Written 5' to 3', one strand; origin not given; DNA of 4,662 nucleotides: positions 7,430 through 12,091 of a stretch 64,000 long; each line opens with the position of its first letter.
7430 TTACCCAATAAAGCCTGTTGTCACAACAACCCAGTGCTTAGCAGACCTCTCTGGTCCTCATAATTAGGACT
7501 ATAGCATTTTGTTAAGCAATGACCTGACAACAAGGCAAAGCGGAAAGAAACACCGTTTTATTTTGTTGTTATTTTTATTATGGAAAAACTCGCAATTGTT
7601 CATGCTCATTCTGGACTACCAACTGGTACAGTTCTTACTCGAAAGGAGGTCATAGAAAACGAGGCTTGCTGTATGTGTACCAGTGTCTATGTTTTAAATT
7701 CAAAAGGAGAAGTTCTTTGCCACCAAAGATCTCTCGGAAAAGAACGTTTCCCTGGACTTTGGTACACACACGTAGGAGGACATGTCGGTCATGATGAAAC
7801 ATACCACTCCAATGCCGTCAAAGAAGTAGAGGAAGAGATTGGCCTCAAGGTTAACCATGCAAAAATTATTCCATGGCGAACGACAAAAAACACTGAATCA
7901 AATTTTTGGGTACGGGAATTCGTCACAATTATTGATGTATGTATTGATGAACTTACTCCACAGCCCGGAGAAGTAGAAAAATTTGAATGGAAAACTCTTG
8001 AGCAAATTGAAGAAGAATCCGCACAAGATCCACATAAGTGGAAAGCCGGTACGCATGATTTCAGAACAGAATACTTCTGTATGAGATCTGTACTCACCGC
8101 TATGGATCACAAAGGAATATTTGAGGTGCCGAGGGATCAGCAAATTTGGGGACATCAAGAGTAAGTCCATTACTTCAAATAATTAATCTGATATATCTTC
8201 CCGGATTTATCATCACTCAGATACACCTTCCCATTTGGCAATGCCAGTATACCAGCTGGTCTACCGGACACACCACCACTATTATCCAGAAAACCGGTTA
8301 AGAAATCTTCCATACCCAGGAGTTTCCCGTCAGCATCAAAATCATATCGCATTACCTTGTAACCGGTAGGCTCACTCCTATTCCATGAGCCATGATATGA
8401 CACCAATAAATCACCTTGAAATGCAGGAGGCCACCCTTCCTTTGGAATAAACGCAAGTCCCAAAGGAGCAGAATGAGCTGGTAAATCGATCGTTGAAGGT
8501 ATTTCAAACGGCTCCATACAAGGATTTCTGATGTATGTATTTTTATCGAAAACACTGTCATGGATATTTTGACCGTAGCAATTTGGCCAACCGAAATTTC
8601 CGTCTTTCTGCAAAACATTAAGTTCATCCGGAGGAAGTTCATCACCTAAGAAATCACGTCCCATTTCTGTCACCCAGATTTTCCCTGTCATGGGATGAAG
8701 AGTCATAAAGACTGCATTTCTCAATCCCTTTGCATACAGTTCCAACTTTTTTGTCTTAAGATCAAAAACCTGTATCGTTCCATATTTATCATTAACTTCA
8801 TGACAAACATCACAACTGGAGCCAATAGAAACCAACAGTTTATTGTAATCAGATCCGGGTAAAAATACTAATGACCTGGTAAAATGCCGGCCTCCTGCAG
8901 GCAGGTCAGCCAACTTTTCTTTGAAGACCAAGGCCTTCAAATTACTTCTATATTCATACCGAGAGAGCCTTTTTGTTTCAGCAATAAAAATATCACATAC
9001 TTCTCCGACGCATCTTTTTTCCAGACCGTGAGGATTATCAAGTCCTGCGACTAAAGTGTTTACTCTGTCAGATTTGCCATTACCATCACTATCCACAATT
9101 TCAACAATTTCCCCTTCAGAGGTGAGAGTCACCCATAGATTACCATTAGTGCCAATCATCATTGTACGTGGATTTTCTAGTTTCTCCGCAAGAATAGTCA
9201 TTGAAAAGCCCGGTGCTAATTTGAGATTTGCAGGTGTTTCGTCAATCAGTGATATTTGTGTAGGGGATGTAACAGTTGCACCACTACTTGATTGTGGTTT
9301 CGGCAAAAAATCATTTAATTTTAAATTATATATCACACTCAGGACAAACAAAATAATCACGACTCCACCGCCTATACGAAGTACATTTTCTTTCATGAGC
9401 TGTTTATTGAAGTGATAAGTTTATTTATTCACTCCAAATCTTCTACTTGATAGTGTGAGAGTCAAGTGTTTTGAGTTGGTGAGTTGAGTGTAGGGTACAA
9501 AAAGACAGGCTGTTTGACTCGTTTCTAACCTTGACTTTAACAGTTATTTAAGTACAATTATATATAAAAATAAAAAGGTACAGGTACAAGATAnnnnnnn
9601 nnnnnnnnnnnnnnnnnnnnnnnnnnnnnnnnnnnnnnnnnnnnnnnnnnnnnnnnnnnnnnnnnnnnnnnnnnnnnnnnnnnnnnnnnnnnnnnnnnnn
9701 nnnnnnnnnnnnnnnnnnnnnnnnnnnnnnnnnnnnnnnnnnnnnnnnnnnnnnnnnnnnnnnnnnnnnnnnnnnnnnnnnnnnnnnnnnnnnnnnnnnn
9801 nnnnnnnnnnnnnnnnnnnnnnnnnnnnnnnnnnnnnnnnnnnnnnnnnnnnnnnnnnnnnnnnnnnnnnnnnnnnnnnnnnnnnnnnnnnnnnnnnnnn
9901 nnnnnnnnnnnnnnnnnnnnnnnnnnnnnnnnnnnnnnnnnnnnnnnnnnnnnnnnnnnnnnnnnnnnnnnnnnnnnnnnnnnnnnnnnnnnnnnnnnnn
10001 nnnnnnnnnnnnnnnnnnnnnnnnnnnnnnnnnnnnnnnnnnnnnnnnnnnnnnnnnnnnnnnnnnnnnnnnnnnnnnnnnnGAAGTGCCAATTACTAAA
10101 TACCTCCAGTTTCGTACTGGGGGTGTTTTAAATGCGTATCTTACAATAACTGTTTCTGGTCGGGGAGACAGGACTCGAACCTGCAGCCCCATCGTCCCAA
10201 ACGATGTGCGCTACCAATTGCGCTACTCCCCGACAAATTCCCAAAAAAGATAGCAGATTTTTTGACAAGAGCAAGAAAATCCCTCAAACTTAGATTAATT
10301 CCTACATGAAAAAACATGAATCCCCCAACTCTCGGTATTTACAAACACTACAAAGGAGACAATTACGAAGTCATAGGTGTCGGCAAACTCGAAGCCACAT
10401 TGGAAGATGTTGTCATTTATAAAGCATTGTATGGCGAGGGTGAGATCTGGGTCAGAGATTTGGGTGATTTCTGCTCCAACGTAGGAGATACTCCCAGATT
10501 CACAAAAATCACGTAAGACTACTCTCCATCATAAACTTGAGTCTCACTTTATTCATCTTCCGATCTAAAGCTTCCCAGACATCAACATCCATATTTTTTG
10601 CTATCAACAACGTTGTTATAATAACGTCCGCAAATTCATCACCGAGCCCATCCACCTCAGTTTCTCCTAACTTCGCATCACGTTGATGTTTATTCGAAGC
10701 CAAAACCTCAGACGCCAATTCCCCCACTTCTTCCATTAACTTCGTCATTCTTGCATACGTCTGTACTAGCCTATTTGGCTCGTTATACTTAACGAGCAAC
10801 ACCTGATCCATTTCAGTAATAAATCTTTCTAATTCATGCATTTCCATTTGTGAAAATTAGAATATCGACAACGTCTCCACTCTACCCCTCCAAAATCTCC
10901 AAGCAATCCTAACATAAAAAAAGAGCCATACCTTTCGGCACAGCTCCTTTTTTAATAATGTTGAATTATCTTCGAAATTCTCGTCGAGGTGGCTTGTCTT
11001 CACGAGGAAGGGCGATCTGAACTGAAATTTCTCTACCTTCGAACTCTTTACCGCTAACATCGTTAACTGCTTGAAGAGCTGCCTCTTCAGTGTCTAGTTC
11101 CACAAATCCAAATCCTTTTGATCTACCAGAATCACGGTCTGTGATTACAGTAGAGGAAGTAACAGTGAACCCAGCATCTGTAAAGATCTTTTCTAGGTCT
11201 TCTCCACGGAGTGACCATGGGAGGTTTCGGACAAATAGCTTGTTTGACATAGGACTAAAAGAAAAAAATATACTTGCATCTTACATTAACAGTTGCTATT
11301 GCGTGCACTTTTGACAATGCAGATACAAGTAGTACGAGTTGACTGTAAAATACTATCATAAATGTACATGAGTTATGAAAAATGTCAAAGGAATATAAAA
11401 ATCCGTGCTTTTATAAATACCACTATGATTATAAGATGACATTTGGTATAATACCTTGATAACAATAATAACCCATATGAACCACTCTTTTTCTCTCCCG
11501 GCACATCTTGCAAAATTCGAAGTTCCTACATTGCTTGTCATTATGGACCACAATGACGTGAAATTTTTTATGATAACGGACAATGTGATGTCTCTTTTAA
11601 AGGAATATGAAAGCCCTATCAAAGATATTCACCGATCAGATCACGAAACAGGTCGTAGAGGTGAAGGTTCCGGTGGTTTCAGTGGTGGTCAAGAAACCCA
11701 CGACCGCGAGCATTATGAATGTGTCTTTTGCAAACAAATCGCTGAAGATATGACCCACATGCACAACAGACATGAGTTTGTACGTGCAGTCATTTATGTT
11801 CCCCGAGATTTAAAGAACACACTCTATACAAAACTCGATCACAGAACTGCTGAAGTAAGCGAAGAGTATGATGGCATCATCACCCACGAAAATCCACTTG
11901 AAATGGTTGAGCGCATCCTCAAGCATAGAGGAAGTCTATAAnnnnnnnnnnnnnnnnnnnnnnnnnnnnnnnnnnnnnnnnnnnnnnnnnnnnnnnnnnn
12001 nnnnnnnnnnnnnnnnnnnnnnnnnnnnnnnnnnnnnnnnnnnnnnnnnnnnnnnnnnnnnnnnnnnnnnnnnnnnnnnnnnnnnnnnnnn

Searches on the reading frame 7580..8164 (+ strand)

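Call 20: search_protein_families(library=pfam, proteins=[window:7580-8164:+], max_evalue=0.001)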
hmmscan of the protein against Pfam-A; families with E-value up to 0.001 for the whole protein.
window:7580-8164:+ (194 aa): 1 family
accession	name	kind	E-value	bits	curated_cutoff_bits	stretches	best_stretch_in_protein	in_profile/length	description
PF00293.34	NUDIX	-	3.9e-17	63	21.1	1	35-149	7-125/134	NUDIX domain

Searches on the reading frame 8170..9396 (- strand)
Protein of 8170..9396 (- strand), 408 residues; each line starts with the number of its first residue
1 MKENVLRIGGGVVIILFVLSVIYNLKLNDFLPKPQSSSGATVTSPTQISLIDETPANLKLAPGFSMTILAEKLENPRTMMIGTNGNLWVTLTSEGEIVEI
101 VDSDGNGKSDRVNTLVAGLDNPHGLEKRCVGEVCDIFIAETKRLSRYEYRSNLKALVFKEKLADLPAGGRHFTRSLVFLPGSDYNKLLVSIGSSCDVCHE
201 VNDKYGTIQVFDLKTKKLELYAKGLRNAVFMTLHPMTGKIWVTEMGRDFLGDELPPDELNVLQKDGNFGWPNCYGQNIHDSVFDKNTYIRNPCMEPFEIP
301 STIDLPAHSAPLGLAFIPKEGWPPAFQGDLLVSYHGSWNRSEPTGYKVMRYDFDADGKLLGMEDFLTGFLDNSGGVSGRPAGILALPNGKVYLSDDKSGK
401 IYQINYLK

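Call 20: search_protein_families(library=pfam, proteins=[window:8170-9396:-], max_evalue=0.001)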
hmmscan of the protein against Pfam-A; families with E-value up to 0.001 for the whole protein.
window:8170-9396:- (408 aa): 2 families
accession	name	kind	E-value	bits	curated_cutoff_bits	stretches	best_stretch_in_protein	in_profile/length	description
PF07995.17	GSDH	-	4.9e-13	49.5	25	1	214-366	169-301/332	Glucose / Sorbosone dehydrogenase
PF23500.1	DUF7133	-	0.00012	22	27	0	67-121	77-130/385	Domain of unknown function (DUF7133)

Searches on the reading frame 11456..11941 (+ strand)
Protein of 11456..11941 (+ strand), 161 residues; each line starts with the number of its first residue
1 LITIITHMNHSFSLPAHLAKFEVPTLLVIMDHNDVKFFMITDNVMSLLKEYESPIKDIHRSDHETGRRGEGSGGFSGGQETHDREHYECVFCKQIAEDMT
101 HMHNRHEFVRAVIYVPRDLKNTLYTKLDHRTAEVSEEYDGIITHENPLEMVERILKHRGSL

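Call 20: search_protein_families(library=pfam, proteins=[window:11456-11941:+], max_evalue=0.001)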
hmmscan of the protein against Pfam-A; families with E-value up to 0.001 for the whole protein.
window:11456-11941:+ (161 aa): 2 families
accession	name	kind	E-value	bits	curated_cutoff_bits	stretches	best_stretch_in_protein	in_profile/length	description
PF10116.14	Host_attach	-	1.1e-08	36.2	26.7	1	27-153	2-137/138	Protein required for attachment to host cells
PF18856.6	baeRF_family12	-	3.2e-07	31.5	27.7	1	25-131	2-114/138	Bacterial archaeo-eukaryotic release factor family 12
